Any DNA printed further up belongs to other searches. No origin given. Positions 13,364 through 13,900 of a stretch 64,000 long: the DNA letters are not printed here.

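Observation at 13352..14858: Metal-efflux module (ArsR/SmtB repressor + CDF core + small membrane protein) wedged into the conserved infC-rpmI-rplT operon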

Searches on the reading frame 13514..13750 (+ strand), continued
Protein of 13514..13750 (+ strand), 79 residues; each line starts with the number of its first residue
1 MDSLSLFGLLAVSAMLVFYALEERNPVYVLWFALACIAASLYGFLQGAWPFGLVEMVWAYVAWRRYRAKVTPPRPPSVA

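Call 49: search_protein_families(library=pfam, alignment_id=A4, max_evalue=0.00001)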
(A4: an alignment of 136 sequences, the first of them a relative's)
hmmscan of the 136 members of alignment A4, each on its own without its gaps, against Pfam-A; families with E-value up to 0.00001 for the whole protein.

A. member 1, L102:3-467:- (155 aa): 0 families

B. families by the number of members that match (of 136 scanned): 94 families (the first 25 are shown)
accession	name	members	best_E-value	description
PF03466.25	LysR_substrate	4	5.8e-37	LysR substrate binding domain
PF00072.30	Response_reg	3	1e-26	Response regulator receiver domain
PF07167.19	PhaC_N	2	1.1e-75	Poly-beta-hydroxybutyrate polymerase (PhaC) N-terminus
PF09424.15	YqeY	2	6.2e-51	Yqey-like protein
PF00988.28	CPSase_sm_chain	2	6.4e-49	Carbamoyl-phosphate synthase small chain, CPSase domain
PF03652.20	RuvX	2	2e-39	Holliday junction resolvase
PF00126.33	HTH_1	2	2.7e-23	Bacterial regulatory helix-turn-helix protein, lysR family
PF01575.25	MaoC_dehydratas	2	1.3e-20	MaoC like domain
PF01545.26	Cation_efflux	2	1.9e-17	Cation efflux family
PF00561.26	Abhydrolase_1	2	2.5e-11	alpha/beta hydrolase fold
PF13452.11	FAS1_DH_region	2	6.9e-11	FAS1-like, dehydratase domain region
PF04909.20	Amidohydro_2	2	8.7e-10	Amidohydrolase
PF02705.21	K_trans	1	1.7e-182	K+ potassium transporter integral membrane domain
PF00330.25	Aconitase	1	3.4e-165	Aconitase family (aconitate hydratase)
PF01264.26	Chorismate_synt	1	4.9e-132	Chorismate synthase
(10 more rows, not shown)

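Call 55: search_protein_families(library=pfam, proteins=[L117:1163-1453:-, L117:1141-1419:-, L117:441-1187:-, L116:4079-4708:-, L116:3280-3969:+, L145:1282-1890:+, L145:1900-2517:+, L145:810-1385:-, L145:2718-3224:+, L116:5482-5940:-], max_evalue=0.01)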
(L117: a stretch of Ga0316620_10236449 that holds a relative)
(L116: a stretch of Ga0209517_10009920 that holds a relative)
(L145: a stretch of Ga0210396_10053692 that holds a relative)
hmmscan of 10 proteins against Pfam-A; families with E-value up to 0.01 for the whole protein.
L117:1163-1453:- (97 aa): 0 families

L117:1141-1419:- (93 aa): 0 families

L117:441-1187:- (249 aa): 1 family
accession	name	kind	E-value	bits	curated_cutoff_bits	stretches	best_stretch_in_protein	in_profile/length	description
PF01545.26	Cation_efflux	-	1.9e-17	64.1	26.6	1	65-242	2-197/198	Cation efflux family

L116:4079-4708:- (210 aa): 1 family
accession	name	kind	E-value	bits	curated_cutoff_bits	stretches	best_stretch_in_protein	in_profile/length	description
PF01545.26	Cation_efflux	-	4.6e-14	53.1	26.6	1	23-201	1-197/198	Cation efflux family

L116:3280-3969:+ (230 aa): 0 families

L145:1282-1890:+ (203 aa): 0 families

L145:1900-2517:+ (206 aa): 2 families
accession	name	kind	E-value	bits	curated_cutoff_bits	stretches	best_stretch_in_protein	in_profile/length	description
PF01545.26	Cation_efflux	-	1.2e-21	77.9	26.6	1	19-193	1-193/198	Cation efflux family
PF16772.10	TERF2_RBM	-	0.0087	16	27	0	176-196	6-26/41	Telomeric repeat-binding factor 2 Rap1-binding motif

L145:810-1385:- (192 aa): 1 family
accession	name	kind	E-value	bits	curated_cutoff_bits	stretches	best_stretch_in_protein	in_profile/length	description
PF04909.20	Amidohydro_2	-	8.7e-10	39.3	26.4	1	88-186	188-288/289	Amidohydrolase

L145:2718-3224:+ (169 aa): 1 family
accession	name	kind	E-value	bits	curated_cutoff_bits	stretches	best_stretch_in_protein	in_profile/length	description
PF02586.19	SRAP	-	2.1e-25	90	27.1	1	69-154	129-214/214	SOS response associated peptidase (SRAP)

L116:5482-5940:- (153 aa): 0 families

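Call 87: predict_structure(alignment_id=A3)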
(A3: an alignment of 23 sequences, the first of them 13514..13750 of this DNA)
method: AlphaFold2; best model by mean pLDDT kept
length: 79 residues; sequences in the alignment: 23
mean_pLDDT: 69.7   pTM: 0.42
mean pLDDT of the five models: 69.7, 69.2, 68.1, 66.3, 62.8
residues with pLDDT >= 90: 0; 70-90: 40; 50-70: 38; < 50: 1
segments of 3 or more residues with pLDDT < 50: none
pLDDT, mean of each block of 10 residues (from residue 1): 67 70 69 73 73 73 71 63
secondary structure, 60 per line:
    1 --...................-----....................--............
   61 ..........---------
elements in order: H3-21 H27-46 H49-70

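Call 91: get_annotated_region(hit=H18, flank=3500)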
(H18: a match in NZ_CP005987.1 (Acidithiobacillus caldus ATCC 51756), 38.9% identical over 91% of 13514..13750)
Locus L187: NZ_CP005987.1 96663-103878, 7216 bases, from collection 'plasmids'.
description: Acidithiobacillus caldus ATCC 51756 plasmid megap mpAca1.1, complete sequence
organism: Acidithiobacillus caldus ATCC 51756 (NCBI taxid 637389)
taxonomy: Bacteria; Pseudomonadota; Acidithiobacillia; Acidithiobacillales; Acidithiobacillaceae; Acidithiobacillus; Acidithiobacillus caldus; Acidithiobacillus caldus ATCC 51756
host: -; source: -; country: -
typing (MOB-suite, as given by PLSDB): non-mobilizable
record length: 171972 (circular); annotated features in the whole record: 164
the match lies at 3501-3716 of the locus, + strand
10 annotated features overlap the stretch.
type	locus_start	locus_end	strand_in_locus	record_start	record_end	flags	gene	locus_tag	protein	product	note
CDS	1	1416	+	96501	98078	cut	kdpA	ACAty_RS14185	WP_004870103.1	potassium-transporting ATPase subunit KdpA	GO:0006813 - potassium ion transport [Evidence IEA]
CDS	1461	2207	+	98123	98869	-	-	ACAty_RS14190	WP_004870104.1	response regulator transcription factor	GO:0000160 - phosphorelay signal transduction system [Evidence IEA]; GO:0006355 - regulation of DNA-templated ...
CDS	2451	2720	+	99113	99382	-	-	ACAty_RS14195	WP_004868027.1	metal-sensitive transcriptional regulator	-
CDS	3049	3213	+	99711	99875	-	-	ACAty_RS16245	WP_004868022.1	hypothetical protein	-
CDS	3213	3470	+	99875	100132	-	-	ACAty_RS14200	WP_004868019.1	hypothetical protein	-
CDS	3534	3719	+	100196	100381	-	-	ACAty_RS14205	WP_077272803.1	hypothetical protein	-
CDS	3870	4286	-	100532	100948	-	-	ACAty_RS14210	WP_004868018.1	GNAT family N-acetyltransferase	-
CDS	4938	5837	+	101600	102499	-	-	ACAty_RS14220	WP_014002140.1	IS1595 family transposase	-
CDS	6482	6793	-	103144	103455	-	-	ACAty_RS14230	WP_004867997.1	DUF1778 domain-containing protein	-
CDS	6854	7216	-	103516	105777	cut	-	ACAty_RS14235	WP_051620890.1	DEAD/DEAH box helicase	-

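Call 92: get_annotated_region(hit=H17, flank=3500)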
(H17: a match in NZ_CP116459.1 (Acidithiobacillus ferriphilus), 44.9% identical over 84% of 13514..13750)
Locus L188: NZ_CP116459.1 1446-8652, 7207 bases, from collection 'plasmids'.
description: Acidithiobacillus ferriphilus strain YL25 plasmid pYL1, complete sequence
organism: Acidithiobacillus ferriphilus (NCBI taxid 1689834)
taxonomy: Bacteria; Pseudomonadota; Acidithiobacillia; Acidithiobacillales; Acidithiobacillaceae; Acidithiobacillus; Acidithiobacillus ferriphilus
host: -; source: Cell culture,Bioleaching solution; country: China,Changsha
typing (MOB-suite, as given by PLSDB): non-mobilizable; replicon rep_cluster_1385
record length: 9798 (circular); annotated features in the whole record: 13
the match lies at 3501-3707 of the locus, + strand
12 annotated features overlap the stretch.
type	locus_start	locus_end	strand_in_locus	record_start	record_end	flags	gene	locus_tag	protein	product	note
CDS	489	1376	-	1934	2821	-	-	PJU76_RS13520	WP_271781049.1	replication initiator protein A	-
CDS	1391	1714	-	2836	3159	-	-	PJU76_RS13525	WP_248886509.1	BrnA antitoxin family protein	-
CDS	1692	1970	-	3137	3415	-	-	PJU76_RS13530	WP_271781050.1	BrnT family toxin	-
CDS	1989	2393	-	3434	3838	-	-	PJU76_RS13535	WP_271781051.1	hypothetical protein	-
CDS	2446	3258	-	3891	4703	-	-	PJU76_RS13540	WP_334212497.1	tyrosine-type recombinase/integrase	GO:0015074 - DNA integration [Evidence IEA]; GO:0006310 - DNA recombination [Evidence IEA]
CDS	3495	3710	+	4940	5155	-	-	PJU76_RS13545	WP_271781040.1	hypothetical protein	-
CDS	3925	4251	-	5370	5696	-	-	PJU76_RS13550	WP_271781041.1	type II toxin-antitoxin system PemK/MazF family toxin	-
CDS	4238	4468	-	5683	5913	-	-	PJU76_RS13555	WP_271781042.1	addiction module antitoxin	-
CDS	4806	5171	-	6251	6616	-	-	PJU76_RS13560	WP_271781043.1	hypothetical protein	-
CDS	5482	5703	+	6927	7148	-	-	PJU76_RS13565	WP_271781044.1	hypothetical protein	-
CDS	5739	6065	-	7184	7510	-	-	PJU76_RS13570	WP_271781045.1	hypothetical protein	-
CDS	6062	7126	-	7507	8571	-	-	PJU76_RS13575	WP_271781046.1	integrase domain-containing protein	-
